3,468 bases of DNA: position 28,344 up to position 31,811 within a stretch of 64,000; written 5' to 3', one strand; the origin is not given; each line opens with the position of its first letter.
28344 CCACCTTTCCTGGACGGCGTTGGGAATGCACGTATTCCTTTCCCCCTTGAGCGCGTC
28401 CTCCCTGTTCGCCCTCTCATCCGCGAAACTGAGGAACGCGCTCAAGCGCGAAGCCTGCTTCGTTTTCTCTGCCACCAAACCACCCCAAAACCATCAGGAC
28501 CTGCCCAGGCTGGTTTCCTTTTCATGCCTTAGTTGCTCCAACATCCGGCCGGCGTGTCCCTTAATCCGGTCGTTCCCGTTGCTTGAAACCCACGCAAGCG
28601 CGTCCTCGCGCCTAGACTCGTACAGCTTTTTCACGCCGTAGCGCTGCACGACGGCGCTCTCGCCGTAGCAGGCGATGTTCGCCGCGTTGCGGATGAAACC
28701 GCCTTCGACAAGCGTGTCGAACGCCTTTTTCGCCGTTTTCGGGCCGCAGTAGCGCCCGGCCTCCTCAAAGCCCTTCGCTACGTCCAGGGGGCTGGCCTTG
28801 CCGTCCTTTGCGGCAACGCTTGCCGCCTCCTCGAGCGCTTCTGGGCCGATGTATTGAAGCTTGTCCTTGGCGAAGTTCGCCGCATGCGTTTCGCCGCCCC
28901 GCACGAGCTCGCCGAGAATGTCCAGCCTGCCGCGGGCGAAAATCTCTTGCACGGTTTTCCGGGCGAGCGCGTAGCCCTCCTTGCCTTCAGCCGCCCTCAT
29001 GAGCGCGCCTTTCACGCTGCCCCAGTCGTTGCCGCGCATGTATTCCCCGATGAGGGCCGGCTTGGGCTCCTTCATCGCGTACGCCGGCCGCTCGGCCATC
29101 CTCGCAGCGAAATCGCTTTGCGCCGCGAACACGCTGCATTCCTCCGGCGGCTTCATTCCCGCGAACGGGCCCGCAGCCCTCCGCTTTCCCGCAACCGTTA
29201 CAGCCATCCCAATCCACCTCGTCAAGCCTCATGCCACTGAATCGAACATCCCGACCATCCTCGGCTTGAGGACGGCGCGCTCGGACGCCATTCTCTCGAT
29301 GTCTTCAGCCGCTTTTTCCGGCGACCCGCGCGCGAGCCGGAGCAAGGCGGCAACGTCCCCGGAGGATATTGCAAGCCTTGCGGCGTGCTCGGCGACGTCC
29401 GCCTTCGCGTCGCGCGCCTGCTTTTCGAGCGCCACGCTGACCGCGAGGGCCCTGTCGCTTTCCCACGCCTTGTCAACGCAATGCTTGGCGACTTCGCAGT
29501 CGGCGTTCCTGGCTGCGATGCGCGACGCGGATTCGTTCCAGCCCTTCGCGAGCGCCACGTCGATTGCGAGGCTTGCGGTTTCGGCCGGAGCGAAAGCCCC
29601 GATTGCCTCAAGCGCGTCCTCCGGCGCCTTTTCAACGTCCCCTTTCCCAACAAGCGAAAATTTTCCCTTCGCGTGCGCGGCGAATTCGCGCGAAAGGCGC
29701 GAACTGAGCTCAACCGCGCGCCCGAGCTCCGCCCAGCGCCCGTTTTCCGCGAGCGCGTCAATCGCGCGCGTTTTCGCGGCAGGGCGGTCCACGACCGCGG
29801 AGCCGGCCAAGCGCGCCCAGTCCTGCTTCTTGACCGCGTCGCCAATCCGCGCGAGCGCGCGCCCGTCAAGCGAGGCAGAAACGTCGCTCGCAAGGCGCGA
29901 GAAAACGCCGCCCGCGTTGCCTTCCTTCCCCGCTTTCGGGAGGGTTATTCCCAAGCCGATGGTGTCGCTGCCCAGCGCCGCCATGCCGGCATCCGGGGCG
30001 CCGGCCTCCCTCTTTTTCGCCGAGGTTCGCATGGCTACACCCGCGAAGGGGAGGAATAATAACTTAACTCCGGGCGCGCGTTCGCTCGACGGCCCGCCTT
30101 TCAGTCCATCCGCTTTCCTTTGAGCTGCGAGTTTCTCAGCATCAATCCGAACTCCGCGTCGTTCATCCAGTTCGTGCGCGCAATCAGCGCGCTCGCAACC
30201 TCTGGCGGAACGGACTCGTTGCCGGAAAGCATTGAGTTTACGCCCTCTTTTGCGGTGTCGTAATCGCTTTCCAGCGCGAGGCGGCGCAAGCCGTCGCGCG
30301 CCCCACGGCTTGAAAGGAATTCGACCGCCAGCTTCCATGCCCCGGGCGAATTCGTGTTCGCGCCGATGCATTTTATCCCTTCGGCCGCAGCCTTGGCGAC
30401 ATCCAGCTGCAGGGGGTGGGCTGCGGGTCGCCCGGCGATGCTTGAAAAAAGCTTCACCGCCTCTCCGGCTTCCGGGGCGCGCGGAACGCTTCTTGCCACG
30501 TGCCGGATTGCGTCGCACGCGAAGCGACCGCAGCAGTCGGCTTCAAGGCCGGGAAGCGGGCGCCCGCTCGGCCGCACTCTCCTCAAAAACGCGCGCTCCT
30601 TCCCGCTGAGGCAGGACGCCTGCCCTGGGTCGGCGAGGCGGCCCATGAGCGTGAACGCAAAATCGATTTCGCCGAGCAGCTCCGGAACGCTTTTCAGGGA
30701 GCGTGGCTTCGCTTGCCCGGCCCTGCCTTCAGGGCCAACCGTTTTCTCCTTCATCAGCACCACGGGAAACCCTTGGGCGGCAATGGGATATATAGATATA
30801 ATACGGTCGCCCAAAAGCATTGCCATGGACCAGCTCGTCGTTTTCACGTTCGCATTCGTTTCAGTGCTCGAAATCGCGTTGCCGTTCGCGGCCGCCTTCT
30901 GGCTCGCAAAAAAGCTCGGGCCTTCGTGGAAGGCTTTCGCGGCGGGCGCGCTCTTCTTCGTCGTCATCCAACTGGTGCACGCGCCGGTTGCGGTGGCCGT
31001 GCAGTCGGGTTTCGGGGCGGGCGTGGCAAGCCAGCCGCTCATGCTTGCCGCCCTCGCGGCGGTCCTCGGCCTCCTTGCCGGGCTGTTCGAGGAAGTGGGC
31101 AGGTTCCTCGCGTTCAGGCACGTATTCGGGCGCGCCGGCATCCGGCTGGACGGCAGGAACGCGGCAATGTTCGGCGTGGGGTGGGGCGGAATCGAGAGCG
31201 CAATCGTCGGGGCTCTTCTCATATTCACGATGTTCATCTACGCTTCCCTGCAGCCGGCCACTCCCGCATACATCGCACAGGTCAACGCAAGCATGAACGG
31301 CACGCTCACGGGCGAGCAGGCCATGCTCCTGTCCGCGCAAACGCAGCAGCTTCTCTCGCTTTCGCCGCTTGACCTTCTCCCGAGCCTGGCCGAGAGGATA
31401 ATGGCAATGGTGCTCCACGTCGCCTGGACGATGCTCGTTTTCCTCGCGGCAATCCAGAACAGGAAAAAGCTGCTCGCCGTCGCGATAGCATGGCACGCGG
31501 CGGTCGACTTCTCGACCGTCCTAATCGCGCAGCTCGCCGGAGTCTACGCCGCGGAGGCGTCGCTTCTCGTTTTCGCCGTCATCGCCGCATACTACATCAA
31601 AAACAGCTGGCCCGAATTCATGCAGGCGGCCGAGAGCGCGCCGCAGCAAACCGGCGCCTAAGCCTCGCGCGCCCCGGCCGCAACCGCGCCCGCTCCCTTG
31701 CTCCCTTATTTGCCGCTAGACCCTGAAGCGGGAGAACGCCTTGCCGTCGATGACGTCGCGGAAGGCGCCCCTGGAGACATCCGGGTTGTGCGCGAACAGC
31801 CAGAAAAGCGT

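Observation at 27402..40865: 13-kb locus of paralogous helical-repeat proteins, a low-GC small gene, a CPBP-like membrane protein and two tandem gluzincin paralogs, directly upstream of psmA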

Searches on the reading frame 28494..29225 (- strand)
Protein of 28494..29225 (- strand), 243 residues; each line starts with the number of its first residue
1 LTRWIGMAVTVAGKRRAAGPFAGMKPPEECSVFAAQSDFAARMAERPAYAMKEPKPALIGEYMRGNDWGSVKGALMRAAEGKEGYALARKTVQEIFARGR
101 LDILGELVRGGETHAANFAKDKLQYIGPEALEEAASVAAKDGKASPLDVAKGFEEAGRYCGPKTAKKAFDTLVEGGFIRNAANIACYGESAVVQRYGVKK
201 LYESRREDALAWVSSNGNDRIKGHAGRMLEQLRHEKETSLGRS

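Call 4: search_protein_families(library=pfam, max_evalue=0.1, proteins=[window:28494-29225:-])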
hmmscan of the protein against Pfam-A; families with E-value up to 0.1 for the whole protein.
window:28494-29225:- (243 aa): 1 family
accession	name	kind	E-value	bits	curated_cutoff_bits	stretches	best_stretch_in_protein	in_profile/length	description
PF09498.15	DUF2388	-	0.081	13.4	25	0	198-236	17-54/70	Protein of unknown function (DUF2388)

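Call 5: search_protein_families(library=ncbifam, max_evalue=0.1, proteins=[window:28494-29225:-])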
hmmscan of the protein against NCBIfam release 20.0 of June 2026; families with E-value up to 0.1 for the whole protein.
window:28494-29225:- (243 aa): 0 families

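Call 41: predict_structure(alignment_id=A2)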
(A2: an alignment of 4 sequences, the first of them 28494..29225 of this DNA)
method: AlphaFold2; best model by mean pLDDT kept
length: 243 residues; sequences in the alignment: 4
mean_pLDDT: 79.5   pTM: 0.70
mean pLDDT of the five models: 79.5, 78.0, 76.9, 75.8, 74.6
residues with pLDDT >= 90: 113; 70-90: 71; 50-70: 20; < 50: 39
segments of 3 or more residues with pLDDT < 50: 1-27, 45-51
pLDDT, mean of each block of 10 residues (from residue 1): 35 39 45 52 48 70 89 81 86 91 92 88 81 81 82 93 93 94 95 96 97 95 96 92 64
secondary structure, 60 per line:
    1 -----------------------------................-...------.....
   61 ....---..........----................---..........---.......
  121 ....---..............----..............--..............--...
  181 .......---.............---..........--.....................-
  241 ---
elements in order: H30-45 H56-64 H68-77 H82-97 H101-110 H114-124 H128-141 H146-159 H162-175 H178-187 H191-203 H207-216 H219-239

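Call 43: fold_search(model_id=the predicted structure, library=pdb)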
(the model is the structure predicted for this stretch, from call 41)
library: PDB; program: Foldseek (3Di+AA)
matches with E <= 10: 729; with E <= 0.001: 0
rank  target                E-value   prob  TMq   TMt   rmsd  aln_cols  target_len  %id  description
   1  8g9k_A                7.8e-03  0.82  0.16  0.18  14.2       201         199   19  Geometrically programmable nanomaterial construction using regularized protein building blocks (released 2024-03-13)
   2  8g9k_B                9.0e-03  0.91  0.18  0.21  14.3       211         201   17  Geometrically programmable nanomaterial construction using regularized protein building blocks (released 2024-03-13)
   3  8g9j                  9.8e-03  0.87  0.18  0.20  12.9       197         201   17  Geometrically programmable nanomaterial construction using regularized protein building blocks (released 2024-03-13)
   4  4hxt                  1.8e-02  0.96  0.28  0.27  13.1       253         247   16  Crystal Structure of Engineered Protein. Northeast Structural Genomics Consortium Target OR329 (released 2012-11-21)
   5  5cwm                  3.5e-02  0.75  0.22  0.23  13.6       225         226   19  Crystal structure of de novo designed helical repeat protein DHR64 (released 2015-12-16)
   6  4rv1_A                3.6e-02  0.80  0.24  0.17  14.6       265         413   16  Crystal Structure of Engineered Protein. Northeast Structural Genomics Consortium (NESG) Target OR497. (released 2014-12-10)
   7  7djt_A                7.5e-02  0.54  0.22  0.12  14.3       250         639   17  Human SARM1 inhibitory state bounded with inhibitor dHNN (released 2021-05-19)
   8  3oqs_A                7.8e-02  0.84  0.27  0.19  14.0       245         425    9  Crystal structure of importin-alpha bound to a CLIC4 NLS peptide (released 2011-07-27)
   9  3ceq_B                7.8e-02  0.57  0.21  0.19  17.7       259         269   13  The TPR domain of Human Kinesin Light Chain 2 (hKLC2) (released 2008-08-12)
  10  9d92_A                8.6e-02  0.54  0.20  0.21  12.9       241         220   14  Structure of Z4 c3i (released 2026-01-21)
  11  8p2l_A                9.8e-02  0.75  0.24  0.14  13.6       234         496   17  A CHIMERA construct containing human SARM1 ARM and SAM domains and C. elegans TIR domain. (released 2023-09-06)
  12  4rv1_F                1.0e-01  0.82  0.29  0.20  13.2       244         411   14  Crystal Structure of Engineered Protein. Northeast Structural Genomics Consortium (NESG) Target OR497. (released 2014-12-10)
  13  3edt_B                1.0e-01  0.44  0.19  0.18  16.5       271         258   13  Crystal structure of the mutated S328N hKLC2 TPR domain (released 2009-02-10)
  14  6e9z_A                1.0e-01  0.35  0.18  0.19  16.1       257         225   18  DHF119 filament (released 2018-11-21)
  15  7sqc_G1               1.1e-01  0.72  0.24  0.16  13.7       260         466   10  Ciliary C1 central pair apparatus isolated from Chlamydomonas reinhardtii (released 2022-04-13)
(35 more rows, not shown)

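Call 60: find_homologous_proteins(query=A4, max_evalue=0.01)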
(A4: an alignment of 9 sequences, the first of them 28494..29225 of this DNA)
Query A4 (9 sequences) (243 aa, profile of the alignment): 2 proteins with E <= 0.01 among 8000 candidates.
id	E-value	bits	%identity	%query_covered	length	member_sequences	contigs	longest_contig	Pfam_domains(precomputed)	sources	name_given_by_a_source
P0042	2.3e-59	219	100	98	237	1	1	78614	-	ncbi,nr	ncbi:MAG: hypothetical protein PHF51_00760 [Candidatus ainarchaeum sp.]|nr:hypothetical protein [Can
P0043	3.5e-59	219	50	5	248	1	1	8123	-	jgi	jgi:hypothetical protein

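Call 65: search_protein_families(library=padloc, max_evalue=0.01, proteins=[window:28494-29225:-])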
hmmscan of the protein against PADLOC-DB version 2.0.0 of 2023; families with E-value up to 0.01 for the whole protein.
window:28494-29225:- (243 aa): 0 families

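Call 66: search_protein_families(library=phrogs, max_evalue=0.01, proteins=[window:28494-29225:-])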
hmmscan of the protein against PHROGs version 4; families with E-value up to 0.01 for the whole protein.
window:28494-29225:- (243 aa): 0 families

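Call 111: search_solved_structures(query=A4, max_evalue=10)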
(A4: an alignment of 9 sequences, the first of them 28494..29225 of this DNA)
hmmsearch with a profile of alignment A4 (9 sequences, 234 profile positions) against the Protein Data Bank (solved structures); distinct sequences matched with E-value up to 10: 22.
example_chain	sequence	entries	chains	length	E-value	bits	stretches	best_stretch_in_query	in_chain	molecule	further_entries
10xl_B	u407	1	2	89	0.093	15.9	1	39-97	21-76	Chromosomal replication initiator protein DnaA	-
1a7w_A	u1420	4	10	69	0.11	15.7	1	61-108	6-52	HISTONE HMFB | PROTEIN (HISTONE HMFB) | HISTONE B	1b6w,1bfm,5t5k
1izc_A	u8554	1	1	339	0.16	15.2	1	69-143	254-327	macrophomate synthase intermolecular Diels-Alderase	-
7u5j_A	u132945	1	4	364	0.22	14.8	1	108-161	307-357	Fructose-bisphosphate aldolase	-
2quu_A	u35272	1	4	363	0.22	14.7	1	108-161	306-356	Fructose-bisphosphate aldolase A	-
1ado_A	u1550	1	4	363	0.29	14.3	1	108-161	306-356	ALDOLASE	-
6ald_A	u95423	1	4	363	0.29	14.3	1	108-161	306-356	FRUCTOSE-1,6-BIS(PHOSPHATE) ALDOLASE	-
1ewd_A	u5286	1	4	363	0.31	14.3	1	108-161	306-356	FRUCTOSE 1,6-BISPHOSPHATE ALDOLASE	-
3pk0_A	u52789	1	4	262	0.31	14.2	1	85-149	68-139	Short-chain dehydrogenase/reductase SDR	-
1ex5_A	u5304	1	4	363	0.35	14.1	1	108-161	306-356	FRUCTOSE 1,6-BISPHOSPHATE ALDOLASE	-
1zah_A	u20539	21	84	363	0.35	14.1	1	108-161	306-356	Fructose-bisphosphate aldolase A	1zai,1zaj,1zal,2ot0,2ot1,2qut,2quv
3b8d_A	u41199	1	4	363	0.35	14.1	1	108-161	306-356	Fructose-bisphosphate aldolase A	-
1ewe_A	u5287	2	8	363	0.35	14.1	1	108-161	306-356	FRUCTOSE 1,6-BISPHOSPHATE ALDOLASE | Fructose-bisphosphate aldolase A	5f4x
7vdc_A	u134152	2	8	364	0.35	14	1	108-161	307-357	Fructose-bisphosphate aldolase A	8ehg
1ald_A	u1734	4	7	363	0.39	13.9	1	108-161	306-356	ALDOLASE A | FRUCTOSE-BISPHOSPHATE ALDOLASE | Fructose-bisphosphate aldolase A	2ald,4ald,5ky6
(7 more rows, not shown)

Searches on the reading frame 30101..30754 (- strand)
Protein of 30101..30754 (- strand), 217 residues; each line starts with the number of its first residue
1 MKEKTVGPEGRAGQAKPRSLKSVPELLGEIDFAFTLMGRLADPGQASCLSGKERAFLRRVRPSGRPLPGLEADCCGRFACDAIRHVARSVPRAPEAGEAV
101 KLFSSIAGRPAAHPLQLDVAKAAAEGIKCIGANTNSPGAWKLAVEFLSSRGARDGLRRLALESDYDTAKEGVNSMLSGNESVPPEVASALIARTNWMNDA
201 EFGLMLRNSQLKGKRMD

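Call 18: search_protein_families(library=pfam, max_evalue=0.01, proteins=[window:30101-30754:-])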
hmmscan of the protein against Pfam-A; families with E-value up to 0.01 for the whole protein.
window:30101-30754:- (217 aa): 0 families

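Call 65: search_protein_families(library=padloc, max_evalue=0.01, proteins=[window:30101-30754:-])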
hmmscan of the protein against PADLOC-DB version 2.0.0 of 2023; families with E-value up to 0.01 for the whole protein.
window:30101-30754:- (217 aa): 0 families

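Call 66: search_protein_families(library=phrogs, max_evalue=0.01, proteins=[window:30101-30754:-])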
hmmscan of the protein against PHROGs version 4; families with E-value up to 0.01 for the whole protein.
window:30101-30754:- (217 aa): 0 families

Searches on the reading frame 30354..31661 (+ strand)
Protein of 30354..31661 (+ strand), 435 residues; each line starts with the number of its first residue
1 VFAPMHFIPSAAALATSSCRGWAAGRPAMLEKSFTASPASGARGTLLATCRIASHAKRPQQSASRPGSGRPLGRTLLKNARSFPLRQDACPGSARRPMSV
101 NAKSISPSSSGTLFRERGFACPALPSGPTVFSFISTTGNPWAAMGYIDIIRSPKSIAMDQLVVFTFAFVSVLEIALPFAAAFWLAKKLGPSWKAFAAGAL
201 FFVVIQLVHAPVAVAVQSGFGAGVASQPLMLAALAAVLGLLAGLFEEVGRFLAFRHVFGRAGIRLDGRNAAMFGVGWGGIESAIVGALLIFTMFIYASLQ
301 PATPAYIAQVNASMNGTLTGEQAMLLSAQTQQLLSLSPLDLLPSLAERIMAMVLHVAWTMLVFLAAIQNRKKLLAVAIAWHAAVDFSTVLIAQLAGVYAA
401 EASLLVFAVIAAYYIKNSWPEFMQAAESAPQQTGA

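Call 4: search_protein_families(library=pfam, max_evalue=0.1, proteins=[window:30354-31661:+])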
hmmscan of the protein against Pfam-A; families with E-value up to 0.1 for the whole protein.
window:30354-31661:+ (435 aa): 1 family
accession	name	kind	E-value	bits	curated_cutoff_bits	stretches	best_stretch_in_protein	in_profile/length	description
PF10086.14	YhfC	-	6e-27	95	24.2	1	174-392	3-208/222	YhfC intramembrane metalloprotease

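Call 5: search_protein_families(library=ncbifam, max_evalue=0.1, proteins=[window:30354-31661:+])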
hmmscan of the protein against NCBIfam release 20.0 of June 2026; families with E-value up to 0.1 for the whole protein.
window:30354-31661:+ (435 aa): 0 families
